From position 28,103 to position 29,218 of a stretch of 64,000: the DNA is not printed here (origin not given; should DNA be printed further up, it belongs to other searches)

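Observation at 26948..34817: Unusual catabolic operon: sugar-type ABC importer + M81/MlrC peptidase + creatininase-family amidohydrolase + DegT aminotransferase (+ secreted CE4 deacetylase upstream)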

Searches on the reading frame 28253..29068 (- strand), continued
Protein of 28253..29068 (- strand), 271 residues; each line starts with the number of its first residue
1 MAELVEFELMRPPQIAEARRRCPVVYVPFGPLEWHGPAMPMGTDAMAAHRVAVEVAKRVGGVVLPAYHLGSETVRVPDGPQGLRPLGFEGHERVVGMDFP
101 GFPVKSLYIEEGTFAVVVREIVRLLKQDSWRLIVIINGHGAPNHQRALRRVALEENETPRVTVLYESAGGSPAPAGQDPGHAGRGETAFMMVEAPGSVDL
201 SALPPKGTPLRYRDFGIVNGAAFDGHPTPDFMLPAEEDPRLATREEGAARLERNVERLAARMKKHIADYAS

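Call 78: search_protein_families(library=ncbifam, proteins=[L171:9001-9837:+, L171:9882-10865:+, L171:7283-8452:-, L171:16573-17445:-, L171:10931-12178:+, L171:14991-15752:+, L171:15715-16560:+, L169:5961-7403:+], max_evalue=0.00001)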
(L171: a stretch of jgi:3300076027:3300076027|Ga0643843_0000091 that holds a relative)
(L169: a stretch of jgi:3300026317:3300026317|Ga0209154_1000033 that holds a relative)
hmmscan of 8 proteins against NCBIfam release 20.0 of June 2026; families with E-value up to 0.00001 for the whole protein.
L171:9001-9837:+ (278 aa): 3 families
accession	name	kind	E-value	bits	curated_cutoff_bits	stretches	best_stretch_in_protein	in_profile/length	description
TIGR04448.1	creatininase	equivalog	9.5e-22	77.8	235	1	15-267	6-245/246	creatininase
TIGR03964.1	mycofact_creat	equivalog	8.8e-14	51.6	172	1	22-61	12-51/228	mycofactocin biosynthesis peptidyl-dipeptidase MftE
NF041098.2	diketo_inos_hlase_IolN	equivalog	1.1e-07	31.2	245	0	8-72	9-73/307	3-dehydro-scyllo-inosose hydrolase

L171:9882-10865:+ (327 aa): 9 families
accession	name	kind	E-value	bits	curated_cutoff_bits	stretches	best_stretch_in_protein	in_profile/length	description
TIGR04380.1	myo_inos_iolG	equivalog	5e-43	147.2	355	1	3-318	2-326/330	inositol 2-dehydrogenase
NF040723.1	UDP-GlcNAcDh_Arch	equivalog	2.7e-28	99.3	450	1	3-314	1-300/302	UDP-N-acetylglucosamine 3-dehydrogenase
NF052679.1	InsChiInosDhIolG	equivalog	4.7e-20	71.9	540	1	1-185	1-186/343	bifunctional inositol 2-dehydrogenase/D-chiro-inositol 1-dehydrogenase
NF052479.1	LevoglcsnDh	equivalog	4.2e-14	52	650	1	3-194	4-212/386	levoglucosan dehydrogenase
NF008607.0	PRK11579.1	subfamily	1.8e-11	43.6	330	1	3-189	5-194/346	oxidoreductase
NF058561.1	BT_2158_fam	equivalog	6.3e-09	34.9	750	1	4-121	37-155/487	glycoside 3-dehydrogenase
NF058563.1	BT_2159_fam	equivalog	2.5e-08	33.4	650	1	4-184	2-183/350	disaccharide 3-dehydrogenase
NF041392.1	XylDh_Gfo6_Halo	equivalog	1e-07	31.1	350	1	56-140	76-160/350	D-xylose 1-dehydrogenase Gfo6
NF007574.0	PRK10206.1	equivalog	3e-06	26.5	352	1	20-191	22-194/345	oxidoreductase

L171:7283-8452:- (389 aa): 21 families
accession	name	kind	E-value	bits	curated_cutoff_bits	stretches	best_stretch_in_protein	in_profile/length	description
NF041097.1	keto_inos_dh_IolM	equivalog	1.6e-162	540.6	450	1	1-388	1-388/389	scyllo-inosose 3-dehydrogenase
TIGR00692.1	tdh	equivalog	4.4e-57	193.7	458.35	1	42-387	13-338/340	L-threonine 3-dehydrogenase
NF003808.0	PRK05396.1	equivalog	9.9e-57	192.3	380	1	40-388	13-339/341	L-threonine 3-dehydrogenase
NF007489.0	PRK10083.1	equivalog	4.4e-38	131.1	376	1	39-381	11-327/339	Zn-dependent oxidoreductase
NF007375.0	PRK09880.1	equivalog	2.9e-32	111.8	469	1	60-387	35-341/344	L-idonate 5-dehydrogenase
NF006940.0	PRK09422.1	equivalog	8.3e-31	107.2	344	1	40-330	12-279/338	alcohol dehydrogenase AdhP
TIGR03451.1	mycoS_dep_FDH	equivalog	2.8e-30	105.4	512.9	1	42-378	16-347/358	S-(hydroxymethyl)mycothiol dehydrogenase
TIGR03366.1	HpnZ_proposed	hypoth_equivalog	4.3e-29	101.7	328.1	1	52-318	5-260/315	putative phosphonate catabolism associated alcohol dehydrogenase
TIGR03989.1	Rxyl_3153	subfamily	3.7e-28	98.8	440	2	44-140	20-107/370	NDMA-dependent alcohol dehydrogenase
TIGR03201.1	dearomat_had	equivalog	1.1e-26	93.8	338.65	1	48-375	19-334/349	6-hydroxycyclohex-1-ene-1-carbonyl-CoA dehydrogenase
NF007642.0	PRK10309.1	equivalog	1.2e-26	93.8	550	1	51-259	23-214/347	galactitol-1-phosphate 5-dehydrogenase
TIGR02818.1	adh_III_F_hyde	equivalog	1.2e-26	93.7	543.95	2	203-374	183-353/368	S-(hydroxymethyl)glutathione dehydrogenase/class III alcohol dehydrogenase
NF047908.1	AldhRedAhr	equivalog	3.8e-26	91.8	470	1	40-376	16-321/335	NADPH-dependent aldehyde reductase Ahr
NF010344.0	PRK13771.1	subfamily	7.5e-26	90.9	349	1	41-389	14-333/334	putative alcohol dehydrogenase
NF041172.1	AcrlCoa_red_Thmprot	equivalog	4.4e-21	75.2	500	1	42-388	15-333/334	acryloyl-CoA reductase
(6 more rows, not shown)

L171:16573-17445:- (290 aa): 6 families
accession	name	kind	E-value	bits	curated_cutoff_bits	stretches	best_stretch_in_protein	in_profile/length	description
NF041099.2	keto_glucon_epim_IolO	equivalog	9.8e-39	133.3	300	1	30-257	26-251/269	5-keto-L-gluconate epimerase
NF051856.1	PsicseEpim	equivalog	1.2e-36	127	300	1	54-251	46-244/287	D-psicose 3-epimerase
TIGR03234.1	OH-pyruv-isom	equivalog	4.6e-21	75.3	353.45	1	21-257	10-245/254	hydroxypyruvate isomerase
NF043033.1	OxoTetrIsom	equivalog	2.5e-15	56.9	325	1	21-256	11-241/251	2-oxo-tetronate isomerase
NF007360.0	PRK09856.1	equivalog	7.6e-11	42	305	1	31-253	19-249/276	fructoselysine 3-epimerase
NF007444.0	PRK09997.1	equivalog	2.6e-07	30.4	465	1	136-252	122-241/258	hydroxypyruvate isomerase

L171:10931-12178:+ (415 aa): 2 families
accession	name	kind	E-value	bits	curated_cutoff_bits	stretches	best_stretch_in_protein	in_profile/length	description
NF008633.1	PRK11622.1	subfamily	3.5e-25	88.7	203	1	85-359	60-336/397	ABC transporter substrate-binding protein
NF011620.1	PRK15046.1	equivalog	1.9e-07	30.2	310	1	60-224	20-169/334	2-aminoethylphosphonate ABC transporter substrate-binding protein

L171:14991-15752:+ (253 aa): 4 families
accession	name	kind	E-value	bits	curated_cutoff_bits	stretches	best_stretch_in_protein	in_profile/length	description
NF006989.0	PRK09454.1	equivalog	2.6e-40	138.4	264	1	12-237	10-239/251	glycerophosphodiester phosphodiesterase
NF053857.1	LysphglycPlipDStph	equivalog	2.4e-18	66.5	450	1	8-91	42-125/305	lysophosphatidylglycerol phospholipase D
NF008354.0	PRK11143.1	equivalog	2.6e-09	36.5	254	1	14-101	33-131/359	glycerophosphodiester phosphodiesterase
NF041304.3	AvrBs2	equivalog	7.5e-08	30.8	1000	1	12-67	269-327/716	type III secretion system effector avirulence protein AvrBs2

L171:15715-16560:+ (281 aa): 7 families
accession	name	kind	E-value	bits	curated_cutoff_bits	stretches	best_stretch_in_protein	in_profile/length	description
NF008027.1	PRK10757.1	equivalog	1.2e-50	171.9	332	1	33-279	6-257/267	inositol-1-monophosphatase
TIGR02067.1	his_9_HisN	equivalog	2.8e-45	154.8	275.15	1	34-279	4-251/252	histidinol-phosphatase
NF009321.0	PRK12676.1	equivalog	1.7e-38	132.2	264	1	68-279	46-262/264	bifunctional fructose-bisphosphatase/inositol-phosphate phosphatase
TIGR01331.1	bisphos_cysQ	equivalog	2.5e-34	119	228.8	1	36-263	6-238/250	3'(2'),5'-bisphosphate nucleotidase CysQ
NF008182.0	PRK10931.1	equivalog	2.1e-19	69.6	379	1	36-155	7-131/246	3'(2'),5'-bisphosphate nucleotidase CysQ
NF010678.0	PRK14076.1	equivalog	3.4e-18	65.8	493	1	64-279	40-283/570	bifunctional NADP phosphatase/NAD kinase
TIGR01330.1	bisphos_HAL2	equivalog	9.3e-13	47.7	267.05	0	233-269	296-333/359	3'(2'),5'-bisphosphate nucleotidase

L169:5961-7403:+ (480 aa): 11 families
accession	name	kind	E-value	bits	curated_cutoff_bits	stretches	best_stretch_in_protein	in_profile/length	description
TIGR01372.1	soxA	subfamily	3.2e-07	28.5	1164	1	4-61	149-206/996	sarcosine oxidase subunit alpha family protein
NF041778.1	hetero_SS_HdrA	equivalog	5.7e-07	27.7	1400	1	12-61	131-180/771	ferredoxin:CoB-CoM heterodisulfide reductase subunit HdrA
NF040770.1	hetero_SS_HdrA2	exception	6.9e-07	27.7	1100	1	10-65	126-180/777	CoB-CoM heterodisulfide reductase HdrA2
NF004789.0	PRK06134.1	subfamily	7.2e-07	28.1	747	1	20-74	9-62/581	FAD-dependent oxidoreductase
NF005511.0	PRK07121.1-4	equivalog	2.2e-06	26.4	466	1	15-62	12-58/553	FAD-binding protein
NF005691.0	PRK07494.1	equivalog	2.4e-06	26.4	459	1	23-68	8-53/404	UbiH/UbiF family hydroxylase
NF010374.0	PRK13800.1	equivalog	3.1e-06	25.7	1196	1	14-54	4-44/898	fumarate reductase/succinate dehydrogenase flavoprotein subunit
NF005512.0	PRK07121.1-5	subfamily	4.2e-06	25.6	812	1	22-65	20-63/489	FAD-binding protein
NF009477.0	PRK12843.1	equivalog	5.9e-06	25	758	0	19-65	12-58/578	FAD-dependent oxidoreductase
NF041080.1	DGGGPL_reductase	equivalog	8.1e-06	25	580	0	96-167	86-159/447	digeranylgeranylglycerophospholipid reductase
NF005510.0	PRK07121.1-3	subfamily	9.4e-06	24.6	481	1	22-64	21-63/492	FAD-binding protein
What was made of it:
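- On IolN (3-dehydro-scyllo-inosose hydrolase): The L171 homologue scores 31.2 bits (call 78).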
